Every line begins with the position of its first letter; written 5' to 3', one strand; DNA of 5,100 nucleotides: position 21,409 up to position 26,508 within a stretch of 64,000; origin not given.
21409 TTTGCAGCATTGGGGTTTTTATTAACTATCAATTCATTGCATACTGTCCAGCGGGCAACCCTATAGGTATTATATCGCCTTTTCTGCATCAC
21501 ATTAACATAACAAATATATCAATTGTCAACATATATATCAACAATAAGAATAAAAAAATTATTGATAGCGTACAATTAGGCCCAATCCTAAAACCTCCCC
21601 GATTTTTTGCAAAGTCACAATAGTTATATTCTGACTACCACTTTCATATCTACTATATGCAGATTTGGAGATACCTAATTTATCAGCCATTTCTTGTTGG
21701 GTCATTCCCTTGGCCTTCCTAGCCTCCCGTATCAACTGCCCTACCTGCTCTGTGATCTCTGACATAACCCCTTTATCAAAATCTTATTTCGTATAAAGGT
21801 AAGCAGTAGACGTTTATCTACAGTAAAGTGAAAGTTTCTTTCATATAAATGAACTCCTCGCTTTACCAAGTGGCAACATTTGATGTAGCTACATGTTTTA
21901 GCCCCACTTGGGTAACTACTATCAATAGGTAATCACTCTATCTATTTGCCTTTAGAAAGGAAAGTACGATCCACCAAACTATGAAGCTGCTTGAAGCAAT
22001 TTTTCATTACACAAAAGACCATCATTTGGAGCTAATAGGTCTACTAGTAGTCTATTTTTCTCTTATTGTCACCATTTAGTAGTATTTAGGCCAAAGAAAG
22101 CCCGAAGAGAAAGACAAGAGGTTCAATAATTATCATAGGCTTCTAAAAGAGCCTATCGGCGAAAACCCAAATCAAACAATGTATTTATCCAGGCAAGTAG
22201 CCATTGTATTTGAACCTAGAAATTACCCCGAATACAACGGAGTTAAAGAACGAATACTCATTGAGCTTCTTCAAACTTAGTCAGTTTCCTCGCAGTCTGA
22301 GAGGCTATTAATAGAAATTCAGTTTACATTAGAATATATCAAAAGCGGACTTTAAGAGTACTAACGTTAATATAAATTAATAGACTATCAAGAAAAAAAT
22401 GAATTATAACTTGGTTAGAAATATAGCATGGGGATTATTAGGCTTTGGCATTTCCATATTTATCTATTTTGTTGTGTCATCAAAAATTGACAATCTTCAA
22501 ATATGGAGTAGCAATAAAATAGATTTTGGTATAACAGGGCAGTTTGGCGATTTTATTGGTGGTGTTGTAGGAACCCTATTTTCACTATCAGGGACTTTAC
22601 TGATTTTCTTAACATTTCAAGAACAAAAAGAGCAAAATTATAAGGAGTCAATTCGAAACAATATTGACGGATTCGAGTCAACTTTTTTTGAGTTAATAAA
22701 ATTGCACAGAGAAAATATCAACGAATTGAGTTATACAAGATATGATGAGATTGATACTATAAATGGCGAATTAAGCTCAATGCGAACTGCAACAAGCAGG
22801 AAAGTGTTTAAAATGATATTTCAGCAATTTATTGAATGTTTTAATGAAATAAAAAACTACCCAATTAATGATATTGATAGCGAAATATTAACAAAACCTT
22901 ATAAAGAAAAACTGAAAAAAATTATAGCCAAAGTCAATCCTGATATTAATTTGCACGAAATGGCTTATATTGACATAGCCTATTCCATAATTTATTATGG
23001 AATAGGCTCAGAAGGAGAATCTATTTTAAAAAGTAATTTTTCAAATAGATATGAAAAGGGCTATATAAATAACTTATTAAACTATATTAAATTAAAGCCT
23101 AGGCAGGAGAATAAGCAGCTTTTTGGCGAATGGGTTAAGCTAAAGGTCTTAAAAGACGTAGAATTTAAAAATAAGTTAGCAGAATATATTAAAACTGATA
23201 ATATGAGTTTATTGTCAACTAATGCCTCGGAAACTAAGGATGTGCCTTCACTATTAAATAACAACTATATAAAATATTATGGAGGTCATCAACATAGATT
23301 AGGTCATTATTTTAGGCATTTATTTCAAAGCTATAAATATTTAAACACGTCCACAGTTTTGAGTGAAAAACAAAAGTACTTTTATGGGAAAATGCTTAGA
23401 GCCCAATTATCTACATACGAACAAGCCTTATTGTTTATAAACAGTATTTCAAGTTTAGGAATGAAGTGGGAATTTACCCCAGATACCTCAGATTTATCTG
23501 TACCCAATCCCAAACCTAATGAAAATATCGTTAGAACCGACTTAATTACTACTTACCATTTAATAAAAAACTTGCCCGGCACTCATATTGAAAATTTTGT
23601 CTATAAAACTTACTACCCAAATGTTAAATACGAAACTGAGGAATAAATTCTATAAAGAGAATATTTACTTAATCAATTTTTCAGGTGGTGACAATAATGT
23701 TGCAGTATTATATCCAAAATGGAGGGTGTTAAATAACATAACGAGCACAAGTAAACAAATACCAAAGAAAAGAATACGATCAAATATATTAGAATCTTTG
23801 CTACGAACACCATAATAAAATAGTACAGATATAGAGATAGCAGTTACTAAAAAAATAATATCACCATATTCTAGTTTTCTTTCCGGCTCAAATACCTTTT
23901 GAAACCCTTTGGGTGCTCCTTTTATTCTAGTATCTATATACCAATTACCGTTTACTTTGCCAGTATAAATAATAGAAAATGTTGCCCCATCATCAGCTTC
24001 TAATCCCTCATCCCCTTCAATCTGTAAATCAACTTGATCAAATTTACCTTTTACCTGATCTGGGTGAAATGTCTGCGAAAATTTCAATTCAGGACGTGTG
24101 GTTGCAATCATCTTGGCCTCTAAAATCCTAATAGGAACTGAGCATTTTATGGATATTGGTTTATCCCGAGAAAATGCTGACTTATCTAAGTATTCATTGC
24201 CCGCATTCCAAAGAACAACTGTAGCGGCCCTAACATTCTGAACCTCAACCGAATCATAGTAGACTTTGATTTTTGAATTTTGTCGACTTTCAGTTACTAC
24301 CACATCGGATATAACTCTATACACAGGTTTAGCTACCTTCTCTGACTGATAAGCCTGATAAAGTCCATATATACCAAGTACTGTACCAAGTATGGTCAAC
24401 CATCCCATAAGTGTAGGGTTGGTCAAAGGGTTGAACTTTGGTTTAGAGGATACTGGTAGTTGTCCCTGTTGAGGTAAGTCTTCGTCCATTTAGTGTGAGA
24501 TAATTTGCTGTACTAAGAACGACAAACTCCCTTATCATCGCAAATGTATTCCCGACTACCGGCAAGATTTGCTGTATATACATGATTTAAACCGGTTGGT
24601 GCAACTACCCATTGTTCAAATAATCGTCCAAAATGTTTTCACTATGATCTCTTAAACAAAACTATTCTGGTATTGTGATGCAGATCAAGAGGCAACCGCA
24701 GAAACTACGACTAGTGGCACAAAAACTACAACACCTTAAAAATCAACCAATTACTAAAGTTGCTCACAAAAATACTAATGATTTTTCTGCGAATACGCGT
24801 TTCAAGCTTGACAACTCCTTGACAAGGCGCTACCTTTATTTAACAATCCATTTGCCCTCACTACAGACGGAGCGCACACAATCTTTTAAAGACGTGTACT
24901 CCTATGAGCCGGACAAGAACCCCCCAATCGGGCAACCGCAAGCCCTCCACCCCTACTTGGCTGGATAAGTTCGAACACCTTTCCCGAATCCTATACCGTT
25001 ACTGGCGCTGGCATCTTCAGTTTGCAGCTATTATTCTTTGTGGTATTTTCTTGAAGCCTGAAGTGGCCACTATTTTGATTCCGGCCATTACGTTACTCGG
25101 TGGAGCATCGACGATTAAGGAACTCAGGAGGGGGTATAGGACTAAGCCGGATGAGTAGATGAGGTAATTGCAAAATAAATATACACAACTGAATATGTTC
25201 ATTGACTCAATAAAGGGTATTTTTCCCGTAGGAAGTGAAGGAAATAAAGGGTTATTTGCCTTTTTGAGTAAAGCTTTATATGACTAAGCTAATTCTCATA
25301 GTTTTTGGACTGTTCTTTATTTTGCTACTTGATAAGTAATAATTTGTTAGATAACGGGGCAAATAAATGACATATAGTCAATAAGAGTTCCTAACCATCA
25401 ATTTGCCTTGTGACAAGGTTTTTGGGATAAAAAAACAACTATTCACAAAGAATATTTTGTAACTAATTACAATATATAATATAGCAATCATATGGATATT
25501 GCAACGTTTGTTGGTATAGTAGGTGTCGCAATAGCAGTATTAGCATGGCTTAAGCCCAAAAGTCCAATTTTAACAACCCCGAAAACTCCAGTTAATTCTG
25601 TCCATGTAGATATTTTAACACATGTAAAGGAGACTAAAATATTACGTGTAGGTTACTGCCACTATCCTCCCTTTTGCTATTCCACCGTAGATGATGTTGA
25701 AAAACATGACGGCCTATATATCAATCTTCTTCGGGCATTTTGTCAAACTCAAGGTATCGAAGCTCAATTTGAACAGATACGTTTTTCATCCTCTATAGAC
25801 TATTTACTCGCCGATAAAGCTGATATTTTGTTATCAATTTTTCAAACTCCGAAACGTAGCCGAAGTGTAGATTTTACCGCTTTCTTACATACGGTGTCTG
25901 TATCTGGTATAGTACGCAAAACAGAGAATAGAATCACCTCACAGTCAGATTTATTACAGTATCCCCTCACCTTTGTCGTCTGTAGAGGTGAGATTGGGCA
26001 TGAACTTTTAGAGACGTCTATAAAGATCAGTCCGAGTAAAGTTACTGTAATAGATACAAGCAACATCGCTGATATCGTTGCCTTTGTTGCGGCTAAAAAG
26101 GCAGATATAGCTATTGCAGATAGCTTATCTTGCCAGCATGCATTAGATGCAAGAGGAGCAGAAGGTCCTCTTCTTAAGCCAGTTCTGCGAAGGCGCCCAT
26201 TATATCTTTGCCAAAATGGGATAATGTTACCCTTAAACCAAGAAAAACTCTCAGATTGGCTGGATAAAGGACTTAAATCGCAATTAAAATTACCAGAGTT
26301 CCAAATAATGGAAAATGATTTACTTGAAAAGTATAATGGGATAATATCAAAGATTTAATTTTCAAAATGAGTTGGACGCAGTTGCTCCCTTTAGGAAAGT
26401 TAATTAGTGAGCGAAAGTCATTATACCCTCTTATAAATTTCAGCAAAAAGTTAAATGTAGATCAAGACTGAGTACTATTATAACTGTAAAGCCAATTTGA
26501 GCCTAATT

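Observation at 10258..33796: Native tape measure gene broken and replaced by a divergent TMP carried at the far side of a 19-kb cargo island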

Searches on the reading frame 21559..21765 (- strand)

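Call 6: search_protein_families(library=pfam, proteins=[window:21559-21765:-], max_evalue=0.01)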
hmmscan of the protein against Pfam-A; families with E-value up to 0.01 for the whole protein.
window:21559-21765:- (68 aa): 16 families
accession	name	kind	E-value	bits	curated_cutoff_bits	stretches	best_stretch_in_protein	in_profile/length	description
PF01381.28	HTH_3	-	5.1e-19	68.5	23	1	12-62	1-51/55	Helix-turn-helix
PF13560.12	HTH_31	-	1.8e-12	47.8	27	1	7-62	1-57/64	Helix-turn-helix domain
PF12844.13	HTH_19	-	6.5e-12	45.6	30.2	1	9-61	1-53/64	Helix-turn-helix domain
PF13443.12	HTH_26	-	1.1e-06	29.3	22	1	12-61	2-52/63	Cro/C1-type HTH DNA-binding domain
PF22495.2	HTH_92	-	3.4e-06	26.7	27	1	13-45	1-33/45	RsaL-like HTH domain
PF04545.22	Sigma70_r4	-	4e-05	23.5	24.1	0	15-36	15-36/50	Sigma-70, region 4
PF15731.11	MqsA_antitoxin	-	4.1e-05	24.1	30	1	9-50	71-112/131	Antitoxin component of bacterial toxin-antitoxin system, MqsA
PF13412.12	HTH_24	-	0.00022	21.2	21.9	1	11-40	8-37/48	Winged helix-turn-helix DNA-binding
PF20432.4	Xre-like-HTH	-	0.00025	21.7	25.8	1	13-55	16-58/63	Antitoxin Xre-like helix-turn-helix domain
PF13744.12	HTH_37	-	0.00087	19.5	27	1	7-45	18-56/80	Helix-turn-helix domain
PF13413.12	HTH_25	-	0.0014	18.9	24.6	1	12-35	2-25/62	Helix-turn-helix domain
PF13384.12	HTH_23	-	0.0016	18.6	24.6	1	16-40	15-37/50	Homeodomain-like domain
PF04967.18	HTH_10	-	0.0033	17.6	23.1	1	19-39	22-42/53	HTH DNA binding domain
PF01047.28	MarR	-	0.006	16.9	24.6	0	11-39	8-36/59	MarR family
PF08281.18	Sigma70_r4_2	-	0.0065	16.5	25.7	0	16-36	22-42/54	Sigma-70, region 4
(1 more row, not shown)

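Call 54: search_protein_families(library=phrogs, proteins=[window:21559-21765:-], max_evalue=0.001)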
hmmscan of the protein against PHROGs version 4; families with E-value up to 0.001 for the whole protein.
window:21559-21765:- (68 aa): 34 families (the best 25 are shown)
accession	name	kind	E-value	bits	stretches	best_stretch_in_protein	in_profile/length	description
phrog_8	-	transcription regulation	2.4e-17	64.4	1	8-60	77-129/346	transcriptional regulator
phrog_1373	-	transcription regulation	5.2e-14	53.6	1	8-66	64-122/166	transcriptional regulator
phrog_3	-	transcription regulation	2e-13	51.9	1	3-61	84-139/430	transcriptional repressor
phrog_7241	-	transcription regulation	5.5e-11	43.6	1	10-61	64-115/122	transcriptional regulator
phrog_4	-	transcription regulation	2.4e-10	41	1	6-61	135-186/400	transcriptional repressor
phrog_2328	-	transcription regulation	3.4e-10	40.8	1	8-61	16-69/128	transcriptional repressor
phrog_2439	-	transcription regulation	9.2e-10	38.9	1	4-60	4-60/367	transcriptional regulator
phrog_2967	-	transcription regulation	1.2e-09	39.1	1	4-60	7-63/225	transcriptional regulator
phrog_4836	-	transcription regulation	5.6e-09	36.8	1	4-61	72-129/194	CII-like regulator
phrog_11187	-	transcription regulation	1.6e-08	35.2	1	1-59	1-59/63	transcriptional regulator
phrog_5823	-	transcription regulation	2.7e-08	34.4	1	5-61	4-61/404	transcriptional regulator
phrog_955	-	DNA, RNA and nucleotide metabolism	4.1e-08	34.1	1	2-56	19-73/142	HTH DNA binding protein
phrog_4583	-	transcription regulation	5.7e-08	33.7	1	1-60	4-63/81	transcriptional repressor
phrog_686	-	DNA, RNA and nucleotide metabolism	3.8e-07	31.3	1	1-36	30-64/76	HTH DNA binding protein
phrog_27318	-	unknown function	1.3e-06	28.9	1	6-62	3-58/289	-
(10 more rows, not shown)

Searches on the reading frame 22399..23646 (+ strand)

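Call 5: search_protein_families(library=pfam, proteins=[window:22399-23646:+], max_evalue=0.01)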
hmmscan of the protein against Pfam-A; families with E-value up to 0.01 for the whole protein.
window:22399-23646:+ (415 aa): 1 family
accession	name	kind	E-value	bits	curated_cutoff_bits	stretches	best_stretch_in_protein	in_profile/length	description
PF16872.10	putAbiC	-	1.6e-16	61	22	1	297-355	2-60/80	Putative phage abortive infection protein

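Call 20: search_protein_families(library=phrogs, proteins=[window:22399-23646:+], max_evalue=0.01)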
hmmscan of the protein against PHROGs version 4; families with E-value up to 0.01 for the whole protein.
window:22399-23646:+ (415 aa): 1 family
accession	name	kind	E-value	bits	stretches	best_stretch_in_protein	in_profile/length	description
phrog_8999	-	unknown function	3.8e-24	86.7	2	21-183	18-177/270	-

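Call 21: search_protein_families(library=padloc, proteins=[window:22399-23646:+], max_evalue=0.01)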
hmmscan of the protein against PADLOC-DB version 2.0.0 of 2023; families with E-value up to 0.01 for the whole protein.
window:22399-23646:+ (415 aa): 1 family
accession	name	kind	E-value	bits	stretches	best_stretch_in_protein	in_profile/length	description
PDLC02351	AbiP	-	3.9e-05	21.8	1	301-350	111-159/223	AbiP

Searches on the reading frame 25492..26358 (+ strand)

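Call 6: search_protein_families(library=pfam, proteins=[window:25492-26358:+], max_evalue=0.01)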
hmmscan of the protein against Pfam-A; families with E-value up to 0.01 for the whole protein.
window:25492-26358:+ (288 aa): 1 family
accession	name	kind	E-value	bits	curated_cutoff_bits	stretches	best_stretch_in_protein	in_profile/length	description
PF00497.25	SBP_bac_3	-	2.3e-16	60.2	26.4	1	51-265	1-117/132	Bacterial extracellular solute-binding proteins, family 3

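Call 20: search_protein_families(library=phrogs, proteins=[window:25492-26358:+], max_evalue=0.01)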
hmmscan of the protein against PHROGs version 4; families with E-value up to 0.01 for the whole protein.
window:25492-26358:+ (288 aa): 1 family
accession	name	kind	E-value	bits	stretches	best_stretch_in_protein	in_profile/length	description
phrog_10776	-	unknown function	3.6e-15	56.4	1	43-275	47-269/674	-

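Call 21: search_protein_families(library=padloc, proteins=[window:25492-26358:+], max_evalue=0.01)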
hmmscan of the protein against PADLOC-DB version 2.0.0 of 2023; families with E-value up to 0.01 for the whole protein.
window:25492-26358:+ (288 aa): 0 families
